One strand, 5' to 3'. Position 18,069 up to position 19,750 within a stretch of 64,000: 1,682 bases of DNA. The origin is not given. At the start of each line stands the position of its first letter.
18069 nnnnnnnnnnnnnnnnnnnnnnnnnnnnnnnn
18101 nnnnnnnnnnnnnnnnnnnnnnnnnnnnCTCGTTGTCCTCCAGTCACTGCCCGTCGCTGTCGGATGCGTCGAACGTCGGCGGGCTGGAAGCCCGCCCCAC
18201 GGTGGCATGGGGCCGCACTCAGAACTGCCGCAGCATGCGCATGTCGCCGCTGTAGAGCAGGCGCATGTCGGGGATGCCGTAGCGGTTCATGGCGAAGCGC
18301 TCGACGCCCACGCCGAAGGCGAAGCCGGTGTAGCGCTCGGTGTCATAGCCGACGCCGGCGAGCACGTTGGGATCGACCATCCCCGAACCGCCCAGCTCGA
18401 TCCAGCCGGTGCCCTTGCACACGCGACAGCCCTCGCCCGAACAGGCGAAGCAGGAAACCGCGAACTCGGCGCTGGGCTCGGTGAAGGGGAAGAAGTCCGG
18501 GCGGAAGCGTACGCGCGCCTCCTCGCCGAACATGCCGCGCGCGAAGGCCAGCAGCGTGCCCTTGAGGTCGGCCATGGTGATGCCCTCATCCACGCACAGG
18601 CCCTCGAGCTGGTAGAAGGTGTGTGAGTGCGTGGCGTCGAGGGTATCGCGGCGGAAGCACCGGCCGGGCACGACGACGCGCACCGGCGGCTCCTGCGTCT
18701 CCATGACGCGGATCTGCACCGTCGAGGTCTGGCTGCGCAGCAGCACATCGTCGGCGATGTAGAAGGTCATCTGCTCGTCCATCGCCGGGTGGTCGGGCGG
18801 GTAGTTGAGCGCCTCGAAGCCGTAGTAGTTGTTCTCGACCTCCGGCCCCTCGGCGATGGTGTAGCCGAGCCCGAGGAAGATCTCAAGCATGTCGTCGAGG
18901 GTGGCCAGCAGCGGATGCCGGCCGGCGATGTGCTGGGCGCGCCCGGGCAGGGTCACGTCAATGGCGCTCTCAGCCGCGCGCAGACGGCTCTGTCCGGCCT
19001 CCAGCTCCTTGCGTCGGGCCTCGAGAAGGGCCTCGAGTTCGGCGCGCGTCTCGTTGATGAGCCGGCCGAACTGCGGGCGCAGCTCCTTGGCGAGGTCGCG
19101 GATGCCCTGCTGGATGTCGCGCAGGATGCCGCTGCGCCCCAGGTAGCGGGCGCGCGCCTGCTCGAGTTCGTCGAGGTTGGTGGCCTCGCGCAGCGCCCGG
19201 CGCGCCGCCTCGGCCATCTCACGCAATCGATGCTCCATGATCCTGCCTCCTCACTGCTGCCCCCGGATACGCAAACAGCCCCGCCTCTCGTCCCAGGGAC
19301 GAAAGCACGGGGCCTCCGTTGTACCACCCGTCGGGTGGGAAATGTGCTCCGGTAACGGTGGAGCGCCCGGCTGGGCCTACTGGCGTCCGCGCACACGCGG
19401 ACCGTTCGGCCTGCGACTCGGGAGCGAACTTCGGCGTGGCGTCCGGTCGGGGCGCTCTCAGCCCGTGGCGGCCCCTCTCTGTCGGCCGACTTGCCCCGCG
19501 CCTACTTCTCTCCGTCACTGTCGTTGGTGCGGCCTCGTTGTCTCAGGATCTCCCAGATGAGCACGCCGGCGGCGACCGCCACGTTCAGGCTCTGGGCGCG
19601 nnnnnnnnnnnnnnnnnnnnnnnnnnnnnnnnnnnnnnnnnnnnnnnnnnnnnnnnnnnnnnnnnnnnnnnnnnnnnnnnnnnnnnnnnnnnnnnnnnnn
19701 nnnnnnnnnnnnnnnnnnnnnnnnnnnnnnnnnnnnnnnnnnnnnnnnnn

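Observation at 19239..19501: Candidate T-box riboswitch-like leader controlling pheS-pheT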

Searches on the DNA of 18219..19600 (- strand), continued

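Call 44: search_with_rna_model(model_id=R1, sources=[window, L001, L002, L003, L004, L005, L006, L007, L008, L009, L010, L011, L012, L013, L014, L015, L016, L017, L018, L019, L020, L021, L022, L023, L024, L025, L026, L027, L028, L029, L030, L031, L032, L033, L034, L035, L036, L037, L038, L039, L040, L041, L042, L043, L044, L045, L046, L047, L048, L049, L050, L051, L052, L053, L054, L055, L056, L057, L058, L059, L060, L061, L062, L063, L064, L065, L066, L067, L068, L069, L070, L071, L072, L073, L074, L075, L076, L077, L078, L079, L080], max_evalue=1, make_alignment=true)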
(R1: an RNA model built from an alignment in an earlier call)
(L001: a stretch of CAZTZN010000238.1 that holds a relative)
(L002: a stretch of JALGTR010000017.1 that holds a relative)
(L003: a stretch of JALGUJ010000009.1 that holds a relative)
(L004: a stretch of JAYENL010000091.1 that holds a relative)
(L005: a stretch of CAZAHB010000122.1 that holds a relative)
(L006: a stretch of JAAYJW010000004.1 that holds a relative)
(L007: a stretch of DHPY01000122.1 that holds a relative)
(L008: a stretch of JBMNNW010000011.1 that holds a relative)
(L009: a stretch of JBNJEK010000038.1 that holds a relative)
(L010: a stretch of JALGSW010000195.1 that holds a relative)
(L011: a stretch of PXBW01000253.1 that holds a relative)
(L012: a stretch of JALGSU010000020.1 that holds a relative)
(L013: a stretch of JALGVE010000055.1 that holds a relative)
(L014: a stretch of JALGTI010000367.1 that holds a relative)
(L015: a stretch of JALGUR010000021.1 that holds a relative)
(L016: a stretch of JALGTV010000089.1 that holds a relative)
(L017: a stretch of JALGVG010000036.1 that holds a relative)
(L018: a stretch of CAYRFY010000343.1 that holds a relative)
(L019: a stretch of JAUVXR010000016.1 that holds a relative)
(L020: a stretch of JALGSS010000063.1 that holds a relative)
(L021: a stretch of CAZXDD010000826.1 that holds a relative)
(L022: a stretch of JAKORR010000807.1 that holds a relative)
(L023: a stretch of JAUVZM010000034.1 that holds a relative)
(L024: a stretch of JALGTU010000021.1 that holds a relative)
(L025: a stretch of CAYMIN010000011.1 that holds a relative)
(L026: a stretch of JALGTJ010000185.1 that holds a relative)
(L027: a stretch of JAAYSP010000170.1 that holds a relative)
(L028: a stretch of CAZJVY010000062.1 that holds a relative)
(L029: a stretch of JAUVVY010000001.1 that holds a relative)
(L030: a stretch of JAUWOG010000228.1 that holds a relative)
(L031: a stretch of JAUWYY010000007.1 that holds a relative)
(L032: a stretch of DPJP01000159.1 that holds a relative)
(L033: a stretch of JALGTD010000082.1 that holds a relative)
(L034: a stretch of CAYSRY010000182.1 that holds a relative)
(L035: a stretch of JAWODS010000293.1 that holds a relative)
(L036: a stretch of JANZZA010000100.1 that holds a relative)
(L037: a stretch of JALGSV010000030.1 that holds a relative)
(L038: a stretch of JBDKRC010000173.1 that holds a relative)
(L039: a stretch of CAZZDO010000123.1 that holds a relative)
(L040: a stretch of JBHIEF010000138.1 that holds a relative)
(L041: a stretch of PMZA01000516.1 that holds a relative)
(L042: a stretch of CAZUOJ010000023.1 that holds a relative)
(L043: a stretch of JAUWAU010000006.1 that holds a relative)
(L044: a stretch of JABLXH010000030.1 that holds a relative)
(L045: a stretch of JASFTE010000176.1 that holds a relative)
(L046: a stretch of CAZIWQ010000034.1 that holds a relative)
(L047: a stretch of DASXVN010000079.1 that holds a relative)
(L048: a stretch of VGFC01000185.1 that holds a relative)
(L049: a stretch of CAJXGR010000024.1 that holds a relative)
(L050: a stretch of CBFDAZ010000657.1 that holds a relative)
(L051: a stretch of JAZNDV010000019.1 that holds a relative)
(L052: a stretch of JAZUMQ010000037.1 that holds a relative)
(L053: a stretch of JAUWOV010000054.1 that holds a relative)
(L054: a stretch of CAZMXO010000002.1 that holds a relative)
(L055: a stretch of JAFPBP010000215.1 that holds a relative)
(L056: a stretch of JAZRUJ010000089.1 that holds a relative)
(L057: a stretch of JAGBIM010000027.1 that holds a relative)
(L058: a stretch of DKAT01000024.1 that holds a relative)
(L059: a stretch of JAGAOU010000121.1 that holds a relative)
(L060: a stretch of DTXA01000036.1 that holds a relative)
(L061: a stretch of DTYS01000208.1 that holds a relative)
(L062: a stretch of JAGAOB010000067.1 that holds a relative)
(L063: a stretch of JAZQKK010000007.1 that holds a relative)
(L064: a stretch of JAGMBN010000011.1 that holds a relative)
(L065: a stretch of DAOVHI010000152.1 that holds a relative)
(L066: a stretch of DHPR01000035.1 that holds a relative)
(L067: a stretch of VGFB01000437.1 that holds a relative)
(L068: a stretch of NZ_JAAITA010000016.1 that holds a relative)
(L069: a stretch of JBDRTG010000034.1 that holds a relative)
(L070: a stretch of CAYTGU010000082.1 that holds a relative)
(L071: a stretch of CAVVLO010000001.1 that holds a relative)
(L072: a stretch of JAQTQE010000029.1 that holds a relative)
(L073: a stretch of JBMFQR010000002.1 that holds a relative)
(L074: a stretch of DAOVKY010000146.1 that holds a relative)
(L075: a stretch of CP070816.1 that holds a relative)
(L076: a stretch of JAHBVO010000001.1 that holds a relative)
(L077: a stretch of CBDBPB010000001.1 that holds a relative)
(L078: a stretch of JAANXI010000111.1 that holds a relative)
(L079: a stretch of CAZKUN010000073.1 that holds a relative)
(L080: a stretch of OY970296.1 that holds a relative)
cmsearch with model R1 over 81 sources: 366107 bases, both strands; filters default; matches with E-value up to 1: 55.
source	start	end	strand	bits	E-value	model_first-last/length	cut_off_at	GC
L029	1288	1402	+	108.7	3.5e-26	1-116/116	no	0.62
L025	1300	1414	+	107.6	7e-26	1-116/116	no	0.62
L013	1152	1267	+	105.2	3e-25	1-116/116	no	0.67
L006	1255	1371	+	103.5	8.4e-25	1-116/116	no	0.62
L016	1214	1328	+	101.5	2.9e-24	1-116/116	no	0.58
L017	1307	1422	+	101.3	3.2e-24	1-116/116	no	0.61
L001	1295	1413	+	100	7e-24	1-116/116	no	0.67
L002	1347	1461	+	99.5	9.4e-24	1-116/116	no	0.65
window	19261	19379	-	98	2.3e-23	1-116/116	no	0.68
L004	1333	1449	+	97.7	2.9e-23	1-116/116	no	0.71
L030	521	634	+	97.5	3.2e-23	1-116/116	no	0.59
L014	334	452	+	96.9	4.6e-23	1-116/116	no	0.57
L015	1119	1232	+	96.4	6.4e-23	1-116/116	no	0.61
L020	1128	1249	+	95.7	9.8e-23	1-116/116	no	0.67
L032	1330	1441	+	95.6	1e-22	1-116/116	no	0.67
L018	1294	1416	+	94.6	1.8e-22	1-116/116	no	0.65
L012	1358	1470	+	94.2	2.3e-22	1-116/116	no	0.63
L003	1352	1466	+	93.9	2.8e-22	1-116/116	no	0.69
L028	1353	1467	+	93.9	2.9e-22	1-116/116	no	0.6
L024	1349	1464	+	93.3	4.1e-22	1-116/116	no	0.61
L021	1250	1372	+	92.9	5.2e-22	1-116/116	no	0.65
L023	1353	1467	+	92.1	8.6e-22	1-116/116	no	0.54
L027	1296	1409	+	91.8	1e-21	1-116/116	no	0.61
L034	1352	1465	+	91.3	1.4e-21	1-116/116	no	0.58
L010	1240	1357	+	91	1.6e-21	1-116/116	no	0.65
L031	1354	1467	+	90.2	2.7e-21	1-116/116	no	0.54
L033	1353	1467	+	89.3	4.7e-21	1-116/116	no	0.5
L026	1372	1486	+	89.2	5.2e-21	1-116/116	no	0.51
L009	1260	1386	+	88.9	5.9e-21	1-116/116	no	0.65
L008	1246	1373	+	85.5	4.7e-20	1-116/116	no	0.64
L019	1349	1464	+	84.9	6.7e-20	1-116/116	no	0.52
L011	1287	1414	+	83.6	1.6e-19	1-116/116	no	0.66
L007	1270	1388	+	83.1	2.1e-19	1-116/116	no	0.66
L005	1221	1348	+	81.4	5.9e-19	1-116/116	no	0.68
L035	1335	1445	+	77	8.3e-18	1-116/116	no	0.59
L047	165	306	+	66.6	4.7e-15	1-116/116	no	0.63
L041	1342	1458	+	61.8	8.7e-14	1-116/116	no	0.64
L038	184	307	+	57.3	1.3e-12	1-116/116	no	0.6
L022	1287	1422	+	53.6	1.3e-11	1-116/116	no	0.63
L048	1299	1415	+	53.1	1.8e-11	1-116/116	no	0.68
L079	1354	1467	+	50.4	9.3e-11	1-116/116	no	0.7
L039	892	1019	+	49.4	1.7e-10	1-116/116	no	0.69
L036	1118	1278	+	46.3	1.1e-09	1-116/116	no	0.68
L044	279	393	+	41.3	2.4e-08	1-116/116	no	0.72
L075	1300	1435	+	36.2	5.3e-07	1-116/116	no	0.62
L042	138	266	+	36.2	5.4e-07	1-116/116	no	0.6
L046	1232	1332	+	33.8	2.2e-06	1-116/116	no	0.68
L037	1319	1423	+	31.1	1.2e-05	1-116/116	no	0.59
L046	1349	1465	+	28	7.7e-05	1-116/116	no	0.64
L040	1323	1456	+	27.9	8.3e-05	1-116/116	no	0.73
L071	1366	1493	+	24.1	0.00084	1-116/116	no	0.66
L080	1097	1194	+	17.2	0.056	1-116/116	no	0.67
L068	1348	1467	+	15.1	0.2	1-116/116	no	0.43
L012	1402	1522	-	13.8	0.43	1-116/116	no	0.59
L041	1590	1637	+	13.4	0.54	26-81/116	no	0.67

Alignment A3: 55 matches aligned to the model, 263 columns, each read 5' to 3' on its own strand. Consensus structure (alignment columns), stored with it:
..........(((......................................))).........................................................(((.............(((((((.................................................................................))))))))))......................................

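Call 53: search_rna_families(sources=[L049, L051, L052, L053, L054, L055, L056, L057, L058, L059, L060, L062, L063, L064, L066, L068, L069, L073, L076, L077], threshold=gathering)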
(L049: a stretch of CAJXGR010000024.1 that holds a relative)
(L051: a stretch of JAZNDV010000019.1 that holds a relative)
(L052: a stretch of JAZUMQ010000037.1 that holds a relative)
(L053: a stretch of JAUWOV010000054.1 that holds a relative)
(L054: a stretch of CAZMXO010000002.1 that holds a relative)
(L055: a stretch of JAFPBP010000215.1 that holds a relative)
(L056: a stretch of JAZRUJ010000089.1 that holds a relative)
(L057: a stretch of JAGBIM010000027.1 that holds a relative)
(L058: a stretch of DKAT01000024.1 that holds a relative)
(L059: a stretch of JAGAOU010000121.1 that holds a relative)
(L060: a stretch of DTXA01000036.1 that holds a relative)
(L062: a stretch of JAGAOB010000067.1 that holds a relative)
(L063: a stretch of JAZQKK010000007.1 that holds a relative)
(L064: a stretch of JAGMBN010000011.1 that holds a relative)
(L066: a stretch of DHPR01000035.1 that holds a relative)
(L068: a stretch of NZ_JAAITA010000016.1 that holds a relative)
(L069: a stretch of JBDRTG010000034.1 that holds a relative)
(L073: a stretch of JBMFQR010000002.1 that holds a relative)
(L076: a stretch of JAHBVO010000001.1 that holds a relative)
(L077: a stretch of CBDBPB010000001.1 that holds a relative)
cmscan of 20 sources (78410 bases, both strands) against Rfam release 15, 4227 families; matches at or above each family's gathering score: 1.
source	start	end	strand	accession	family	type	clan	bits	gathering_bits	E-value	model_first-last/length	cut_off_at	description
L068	1203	1441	+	RF00230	T-box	Cis-reg; leader;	-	104.6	93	6.1e-22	1-219/219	no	T-box leader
